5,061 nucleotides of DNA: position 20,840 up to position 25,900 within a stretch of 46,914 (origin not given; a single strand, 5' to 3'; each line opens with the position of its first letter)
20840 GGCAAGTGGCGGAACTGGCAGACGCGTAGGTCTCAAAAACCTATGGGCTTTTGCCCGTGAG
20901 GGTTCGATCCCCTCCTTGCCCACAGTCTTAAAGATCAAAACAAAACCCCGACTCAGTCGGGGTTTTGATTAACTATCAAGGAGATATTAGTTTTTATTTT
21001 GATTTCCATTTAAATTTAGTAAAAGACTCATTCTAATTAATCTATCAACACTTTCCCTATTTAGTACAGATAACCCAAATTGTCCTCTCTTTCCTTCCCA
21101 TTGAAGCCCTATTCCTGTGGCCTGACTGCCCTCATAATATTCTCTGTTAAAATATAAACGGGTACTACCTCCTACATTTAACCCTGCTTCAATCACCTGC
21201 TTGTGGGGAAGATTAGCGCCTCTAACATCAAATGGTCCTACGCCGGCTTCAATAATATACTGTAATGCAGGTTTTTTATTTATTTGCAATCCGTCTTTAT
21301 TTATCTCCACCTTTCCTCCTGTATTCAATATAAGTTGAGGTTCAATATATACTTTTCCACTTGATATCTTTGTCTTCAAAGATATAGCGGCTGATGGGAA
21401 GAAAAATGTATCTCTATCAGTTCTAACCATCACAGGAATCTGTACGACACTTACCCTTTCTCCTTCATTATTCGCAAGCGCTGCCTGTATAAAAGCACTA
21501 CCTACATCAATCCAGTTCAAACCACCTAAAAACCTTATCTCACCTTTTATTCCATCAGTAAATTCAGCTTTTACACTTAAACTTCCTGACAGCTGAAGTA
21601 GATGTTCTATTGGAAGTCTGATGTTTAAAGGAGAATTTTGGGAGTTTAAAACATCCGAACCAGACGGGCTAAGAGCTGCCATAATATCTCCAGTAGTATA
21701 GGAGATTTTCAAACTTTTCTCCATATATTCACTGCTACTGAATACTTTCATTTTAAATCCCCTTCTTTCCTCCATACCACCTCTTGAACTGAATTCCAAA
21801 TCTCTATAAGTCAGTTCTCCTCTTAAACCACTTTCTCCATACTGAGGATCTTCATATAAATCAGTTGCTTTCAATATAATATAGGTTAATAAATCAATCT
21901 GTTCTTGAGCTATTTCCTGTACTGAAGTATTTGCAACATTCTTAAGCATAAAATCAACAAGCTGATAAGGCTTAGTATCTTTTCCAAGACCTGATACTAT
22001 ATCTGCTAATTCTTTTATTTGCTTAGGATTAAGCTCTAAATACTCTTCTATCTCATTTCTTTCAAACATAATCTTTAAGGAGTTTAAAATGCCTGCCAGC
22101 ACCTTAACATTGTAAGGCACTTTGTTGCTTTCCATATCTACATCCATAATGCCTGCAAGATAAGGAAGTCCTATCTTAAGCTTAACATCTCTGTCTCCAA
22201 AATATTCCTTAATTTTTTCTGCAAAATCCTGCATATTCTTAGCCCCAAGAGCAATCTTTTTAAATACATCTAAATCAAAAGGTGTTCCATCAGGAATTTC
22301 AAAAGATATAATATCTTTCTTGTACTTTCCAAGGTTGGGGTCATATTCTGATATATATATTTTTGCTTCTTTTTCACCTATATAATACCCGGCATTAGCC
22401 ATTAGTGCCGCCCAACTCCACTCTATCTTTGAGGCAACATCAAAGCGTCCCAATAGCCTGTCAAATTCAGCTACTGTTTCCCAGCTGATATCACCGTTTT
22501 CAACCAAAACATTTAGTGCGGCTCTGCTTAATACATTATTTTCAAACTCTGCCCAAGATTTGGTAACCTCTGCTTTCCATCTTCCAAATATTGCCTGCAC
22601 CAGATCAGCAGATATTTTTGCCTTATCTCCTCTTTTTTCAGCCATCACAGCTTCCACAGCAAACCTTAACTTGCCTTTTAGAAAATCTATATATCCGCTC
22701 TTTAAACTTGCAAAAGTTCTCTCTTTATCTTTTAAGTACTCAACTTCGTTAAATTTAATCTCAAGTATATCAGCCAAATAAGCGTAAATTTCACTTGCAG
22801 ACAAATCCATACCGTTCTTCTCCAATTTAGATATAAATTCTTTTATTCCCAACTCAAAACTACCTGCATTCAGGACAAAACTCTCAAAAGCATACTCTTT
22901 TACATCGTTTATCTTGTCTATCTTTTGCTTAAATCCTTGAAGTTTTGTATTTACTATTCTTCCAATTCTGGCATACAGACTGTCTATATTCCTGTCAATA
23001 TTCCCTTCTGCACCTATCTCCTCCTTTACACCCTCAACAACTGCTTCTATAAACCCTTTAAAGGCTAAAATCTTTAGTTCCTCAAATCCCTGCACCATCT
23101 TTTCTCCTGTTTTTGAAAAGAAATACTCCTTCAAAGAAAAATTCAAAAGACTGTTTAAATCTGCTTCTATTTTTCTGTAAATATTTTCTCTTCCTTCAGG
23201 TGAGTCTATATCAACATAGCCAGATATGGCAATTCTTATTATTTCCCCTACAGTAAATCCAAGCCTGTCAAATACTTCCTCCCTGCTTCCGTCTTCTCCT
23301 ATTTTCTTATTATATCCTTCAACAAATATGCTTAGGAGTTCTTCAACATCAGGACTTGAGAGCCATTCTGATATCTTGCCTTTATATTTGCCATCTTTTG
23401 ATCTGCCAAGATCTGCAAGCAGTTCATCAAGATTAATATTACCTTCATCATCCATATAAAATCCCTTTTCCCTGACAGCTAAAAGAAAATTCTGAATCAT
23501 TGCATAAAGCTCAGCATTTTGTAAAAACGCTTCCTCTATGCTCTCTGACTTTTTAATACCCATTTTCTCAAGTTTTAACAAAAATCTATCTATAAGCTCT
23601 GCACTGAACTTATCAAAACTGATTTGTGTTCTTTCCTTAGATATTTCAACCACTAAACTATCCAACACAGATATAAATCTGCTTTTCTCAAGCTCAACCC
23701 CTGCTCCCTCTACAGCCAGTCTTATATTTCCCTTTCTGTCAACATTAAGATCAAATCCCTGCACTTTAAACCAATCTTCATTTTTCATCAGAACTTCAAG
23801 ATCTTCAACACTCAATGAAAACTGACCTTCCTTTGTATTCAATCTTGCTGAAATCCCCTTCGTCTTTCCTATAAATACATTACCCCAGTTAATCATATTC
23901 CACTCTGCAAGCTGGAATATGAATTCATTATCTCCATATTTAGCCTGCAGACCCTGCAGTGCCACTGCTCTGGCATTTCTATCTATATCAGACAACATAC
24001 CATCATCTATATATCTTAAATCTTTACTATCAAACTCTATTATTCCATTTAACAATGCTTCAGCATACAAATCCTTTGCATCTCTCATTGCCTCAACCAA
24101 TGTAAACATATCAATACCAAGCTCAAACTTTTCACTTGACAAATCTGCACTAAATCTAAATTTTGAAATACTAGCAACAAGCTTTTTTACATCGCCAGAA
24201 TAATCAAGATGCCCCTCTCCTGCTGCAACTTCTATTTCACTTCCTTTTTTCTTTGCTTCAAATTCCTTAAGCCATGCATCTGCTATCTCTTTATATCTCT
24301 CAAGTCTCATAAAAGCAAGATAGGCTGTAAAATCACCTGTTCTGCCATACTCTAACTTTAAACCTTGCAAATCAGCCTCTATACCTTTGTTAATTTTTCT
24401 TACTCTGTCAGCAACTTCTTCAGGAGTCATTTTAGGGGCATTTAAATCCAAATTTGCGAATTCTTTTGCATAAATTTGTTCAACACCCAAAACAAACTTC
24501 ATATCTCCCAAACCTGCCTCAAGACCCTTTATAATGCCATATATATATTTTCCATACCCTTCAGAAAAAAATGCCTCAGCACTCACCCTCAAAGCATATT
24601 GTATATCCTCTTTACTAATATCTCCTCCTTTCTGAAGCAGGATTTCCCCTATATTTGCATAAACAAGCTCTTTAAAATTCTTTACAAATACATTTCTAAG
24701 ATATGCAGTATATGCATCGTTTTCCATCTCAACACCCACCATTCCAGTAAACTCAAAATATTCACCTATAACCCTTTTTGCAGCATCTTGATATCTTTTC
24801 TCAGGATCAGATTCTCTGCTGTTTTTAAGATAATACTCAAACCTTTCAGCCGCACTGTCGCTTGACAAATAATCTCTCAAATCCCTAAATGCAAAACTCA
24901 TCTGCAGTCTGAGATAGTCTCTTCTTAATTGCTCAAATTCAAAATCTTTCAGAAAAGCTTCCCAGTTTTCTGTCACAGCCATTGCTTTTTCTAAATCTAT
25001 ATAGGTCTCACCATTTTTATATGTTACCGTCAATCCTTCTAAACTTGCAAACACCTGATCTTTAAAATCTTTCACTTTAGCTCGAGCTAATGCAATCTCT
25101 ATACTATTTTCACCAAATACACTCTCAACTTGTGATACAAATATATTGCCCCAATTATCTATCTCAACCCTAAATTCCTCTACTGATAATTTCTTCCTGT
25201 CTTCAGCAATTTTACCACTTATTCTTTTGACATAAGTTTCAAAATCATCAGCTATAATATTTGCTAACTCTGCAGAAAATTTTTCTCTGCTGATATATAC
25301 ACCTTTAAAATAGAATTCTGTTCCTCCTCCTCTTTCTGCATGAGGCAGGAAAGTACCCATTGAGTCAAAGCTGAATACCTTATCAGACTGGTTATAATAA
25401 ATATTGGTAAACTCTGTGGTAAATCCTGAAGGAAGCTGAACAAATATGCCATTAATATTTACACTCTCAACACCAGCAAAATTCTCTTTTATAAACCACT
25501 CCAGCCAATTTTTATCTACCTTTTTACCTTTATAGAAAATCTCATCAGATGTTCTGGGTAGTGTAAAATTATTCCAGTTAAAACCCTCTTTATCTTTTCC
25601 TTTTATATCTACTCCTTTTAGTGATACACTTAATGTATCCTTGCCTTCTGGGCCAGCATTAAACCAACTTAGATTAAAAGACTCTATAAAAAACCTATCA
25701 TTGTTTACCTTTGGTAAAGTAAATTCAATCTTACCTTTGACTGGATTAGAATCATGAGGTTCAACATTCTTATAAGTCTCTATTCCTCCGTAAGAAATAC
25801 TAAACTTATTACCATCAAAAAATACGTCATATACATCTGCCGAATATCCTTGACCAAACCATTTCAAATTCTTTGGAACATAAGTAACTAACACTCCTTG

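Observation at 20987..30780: A 3187-aa orphan giant ORF with an ATGA-coupled 77-aa partner takes up one fifth of the window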

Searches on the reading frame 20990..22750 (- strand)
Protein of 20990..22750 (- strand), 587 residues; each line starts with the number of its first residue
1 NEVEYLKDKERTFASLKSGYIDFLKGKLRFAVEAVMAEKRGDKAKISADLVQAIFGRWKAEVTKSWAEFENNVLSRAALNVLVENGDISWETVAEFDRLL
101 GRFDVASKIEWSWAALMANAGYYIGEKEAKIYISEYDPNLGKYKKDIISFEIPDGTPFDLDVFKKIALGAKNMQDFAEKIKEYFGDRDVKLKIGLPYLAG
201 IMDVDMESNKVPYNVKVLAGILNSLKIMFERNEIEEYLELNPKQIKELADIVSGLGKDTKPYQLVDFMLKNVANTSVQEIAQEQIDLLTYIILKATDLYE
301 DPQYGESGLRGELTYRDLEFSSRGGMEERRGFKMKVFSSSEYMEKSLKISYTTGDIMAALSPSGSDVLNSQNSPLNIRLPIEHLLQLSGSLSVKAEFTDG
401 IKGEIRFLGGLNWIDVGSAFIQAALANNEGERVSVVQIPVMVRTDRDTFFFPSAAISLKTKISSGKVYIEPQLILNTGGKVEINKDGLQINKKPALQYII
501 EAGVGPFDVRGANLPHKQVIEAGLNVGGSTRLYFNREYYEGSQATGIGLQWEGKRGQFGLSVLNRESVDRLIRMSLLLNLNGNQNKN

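Call 48: predict_structure(alignment_id=A2)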
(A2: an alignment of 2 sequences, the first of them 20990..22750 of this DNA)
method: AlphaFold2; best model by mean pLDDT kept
length: 587 residues; sequences in the alignment: 2
mean_pLDDT: 35.4   pTM: 0.26
mean pLDDT of the five models: 35.4, 34.8, 33.1, 30.4, 28.7
residues with pLDDT >= 90: 0; 70-90: 9; 50-70: 63; < 50: 515
segments of 3 or more residues with pLDDT < 50: 1-116, 133-147, 190-246, 252-259, 272-275, 277-587
pLDDT, mean of each block of 10 residues (from residue 1): 32 29 37 36 32 38 33 36 42 42 27 44 61 39 46 65 71 60 63 37 26 33 38 35 46 46 55 44 39 35 25 25 21 26 24 21 25 26 25 28 27 25 25 31 37 36 28 35 33 37 30 24 30 30 29 25 31 34 28
secondary structure, 60 per line:
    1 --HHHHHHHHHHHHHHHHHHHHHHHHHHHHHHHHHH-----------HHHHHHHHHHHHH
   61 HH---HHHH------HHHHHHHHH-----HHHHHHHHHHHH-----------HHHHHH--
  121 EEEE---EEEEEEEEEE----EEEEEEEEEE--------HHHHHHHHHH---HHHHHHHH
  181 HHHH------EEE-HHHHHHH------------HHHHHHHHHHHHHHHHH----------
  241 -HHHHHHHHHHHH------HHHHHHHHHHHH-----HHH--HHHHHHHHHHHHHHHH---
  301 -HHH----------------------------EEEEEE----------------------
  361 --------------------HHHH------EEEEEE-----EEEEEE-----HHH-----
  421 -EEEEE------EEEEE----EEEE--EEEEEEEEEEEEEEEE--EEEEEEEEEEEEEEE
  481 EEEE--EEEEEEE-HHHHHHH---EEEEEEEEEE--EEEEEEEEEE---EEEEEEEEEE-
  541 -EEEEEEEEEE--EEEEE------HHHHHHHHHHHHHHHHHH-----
elements in order: H3-36 H48-62 H66-69 H76-84 H90-101 H113-118 E121-124 E128-137 E142-151 H160-169 H173-184 E191-193 H195-201 H214-230 H242-253 H260-271 H282-297 E333-338 H381-384 E391-396 E402-407 E422-426 E433-437 E442-445 E448-463 E466-484 E487-493 H495-501 E505-514 E517-526 E530-539 E542-551 E554-558 H565-582

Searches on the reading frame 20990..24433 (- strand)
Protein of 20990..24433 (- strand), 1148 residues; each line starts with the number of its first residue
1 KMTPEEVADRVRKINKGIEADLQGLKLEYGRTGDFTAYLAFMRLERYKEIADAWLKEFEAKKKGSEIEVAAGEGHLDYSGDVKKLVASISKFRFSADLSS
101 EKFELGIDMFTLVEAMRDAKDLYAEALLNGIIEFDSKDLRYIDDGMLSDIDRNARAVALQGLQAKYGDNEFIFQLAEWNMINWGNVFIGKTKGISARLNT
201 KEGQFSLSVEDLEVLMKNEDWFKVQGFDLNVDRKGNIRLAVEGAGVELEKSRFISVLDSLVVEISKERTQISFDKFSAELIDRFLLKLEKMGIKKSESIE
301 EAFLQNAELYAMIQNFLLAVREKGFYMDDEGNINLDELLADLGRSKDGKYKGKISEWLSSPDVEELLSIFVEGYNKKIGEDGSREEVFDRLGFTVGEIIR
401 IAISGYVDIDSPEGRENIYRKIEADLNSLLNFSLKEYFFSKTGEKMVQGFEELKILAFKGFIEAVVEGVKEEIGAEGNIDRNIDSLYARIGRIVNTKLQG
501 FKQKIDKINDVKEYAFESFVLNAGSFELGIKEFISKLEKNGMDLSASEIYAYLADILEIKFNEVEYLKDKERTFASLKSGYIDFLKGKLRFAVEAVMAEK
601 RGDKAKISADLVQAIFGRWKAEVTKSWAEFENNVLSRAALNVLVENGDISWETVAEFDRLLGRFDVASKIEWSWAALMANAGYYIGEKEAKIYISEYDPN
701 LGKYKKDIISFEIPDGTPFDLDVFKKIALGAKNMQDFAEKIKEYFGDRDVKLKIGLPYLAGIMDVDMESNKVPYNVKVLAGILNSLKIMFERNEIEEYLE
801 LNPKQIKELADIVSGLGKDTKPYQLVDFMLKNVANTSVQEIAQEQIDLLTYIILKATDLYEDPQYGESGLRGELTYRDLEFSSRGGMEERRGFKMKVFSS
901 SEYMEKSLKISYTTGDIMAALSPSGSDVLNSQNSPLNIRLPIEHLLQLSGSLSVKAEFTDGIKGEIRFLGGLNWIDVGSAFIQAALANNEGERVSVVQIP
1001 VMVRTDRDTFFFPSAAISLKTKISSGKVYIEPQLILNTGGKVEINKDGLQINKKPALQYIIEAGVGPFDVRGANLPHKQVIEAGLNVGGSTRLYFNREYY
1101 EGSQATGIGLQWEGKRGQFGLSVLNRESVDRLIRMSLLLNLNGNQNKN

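Call 22: find_homologous_proteins(query=window:20990-24433:-, max_evalue=0.01)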
Query window:20990-24433:-: 8000 candidates shared short words with the query, none scored E <= 0.01.

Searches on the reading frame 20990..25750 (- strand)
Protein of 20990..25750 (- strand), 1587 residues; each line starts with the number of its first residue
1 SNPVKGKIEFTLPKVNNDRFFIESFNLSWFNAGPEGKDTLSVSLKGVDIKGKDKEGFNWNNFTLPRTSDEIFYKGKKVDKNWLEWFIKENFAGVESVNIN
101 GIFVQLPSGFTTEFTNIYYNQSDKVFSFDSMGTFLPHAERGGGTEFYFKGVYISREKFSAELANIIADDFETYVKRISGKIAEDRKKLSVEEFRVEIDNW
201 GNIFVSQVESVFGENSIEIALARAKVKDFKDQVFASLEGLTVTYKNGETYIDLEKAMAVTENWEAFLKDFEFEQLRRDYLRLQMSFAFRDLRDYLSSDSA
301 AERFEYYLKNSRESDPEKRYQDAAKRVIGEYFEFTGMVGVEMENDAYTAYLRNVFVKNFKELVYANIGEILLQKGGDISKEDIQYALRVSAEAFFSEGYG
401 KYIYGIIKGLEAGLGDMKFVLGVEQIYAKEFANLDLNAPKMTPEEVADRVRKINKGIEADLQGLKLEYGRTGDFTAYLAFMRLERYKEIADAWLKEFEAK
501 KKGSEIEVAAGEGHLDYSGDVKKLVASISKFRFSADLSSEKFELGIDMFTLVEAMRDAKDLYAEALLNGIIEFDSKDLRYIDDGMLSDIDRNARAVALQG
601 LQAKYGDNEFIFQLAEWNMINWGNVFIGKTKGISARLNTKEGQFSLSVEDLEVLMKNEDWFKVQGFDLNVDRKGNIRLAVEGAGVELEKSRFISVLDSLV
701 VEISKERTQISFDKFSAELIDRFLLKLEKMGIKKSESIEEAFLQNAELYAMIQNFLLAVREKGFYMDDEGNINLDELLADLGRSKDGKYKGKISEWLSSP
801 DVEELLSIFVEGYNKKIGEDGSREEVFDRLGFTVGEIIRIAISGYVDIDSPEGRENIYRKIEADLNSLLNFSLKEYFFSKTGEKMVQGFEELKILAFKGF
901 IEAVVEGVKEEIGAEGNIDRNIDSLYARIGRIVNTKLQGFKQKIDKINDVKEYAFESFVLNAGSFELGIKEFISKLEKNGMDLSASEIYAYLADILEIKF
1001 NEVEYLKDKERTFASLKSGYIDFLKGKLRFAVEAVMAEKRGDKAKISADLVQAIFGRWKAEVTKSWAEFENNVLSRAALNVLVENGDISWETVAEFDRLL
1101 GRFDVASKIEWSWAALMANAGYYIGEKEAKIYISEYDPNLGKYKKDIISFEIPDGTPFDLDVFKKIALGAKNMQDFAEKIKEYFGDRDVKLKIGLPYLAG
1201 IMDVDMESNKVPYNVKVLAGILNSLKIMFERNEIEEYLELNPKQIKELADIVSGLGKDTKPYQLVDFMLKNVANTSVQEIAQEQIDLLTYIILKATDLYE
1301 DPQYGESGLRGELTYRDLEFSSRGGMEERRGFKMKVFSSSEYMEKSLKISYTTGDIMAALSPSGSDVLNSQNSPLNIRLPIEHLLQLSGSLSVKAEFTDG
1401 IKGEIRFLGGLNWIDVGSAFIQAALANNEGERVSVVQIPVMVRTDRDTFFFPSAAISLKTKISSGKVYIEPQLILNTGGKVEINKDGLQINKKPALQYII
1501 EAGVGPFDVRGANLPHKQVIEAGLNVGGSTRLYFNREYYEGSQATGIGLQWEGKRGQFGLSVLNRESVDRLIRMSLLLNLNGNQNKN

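Call 106: search_dna_similar(query=window:20990-25750:-, collection=phages, mode=protein, max_evalue=0.001, max_rows=8)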
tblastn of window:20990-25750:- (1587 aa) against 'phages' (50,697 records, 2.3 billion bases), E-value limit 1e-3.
No match.

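Call 107: search_dna_similar(query=window:20990-25750:-, collection=plasmids, mode=protein, max_evalue=0.001, max_rows=8)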
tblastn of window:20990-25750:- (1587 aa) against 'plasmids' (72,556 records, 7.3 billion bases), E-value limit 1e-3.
No match.
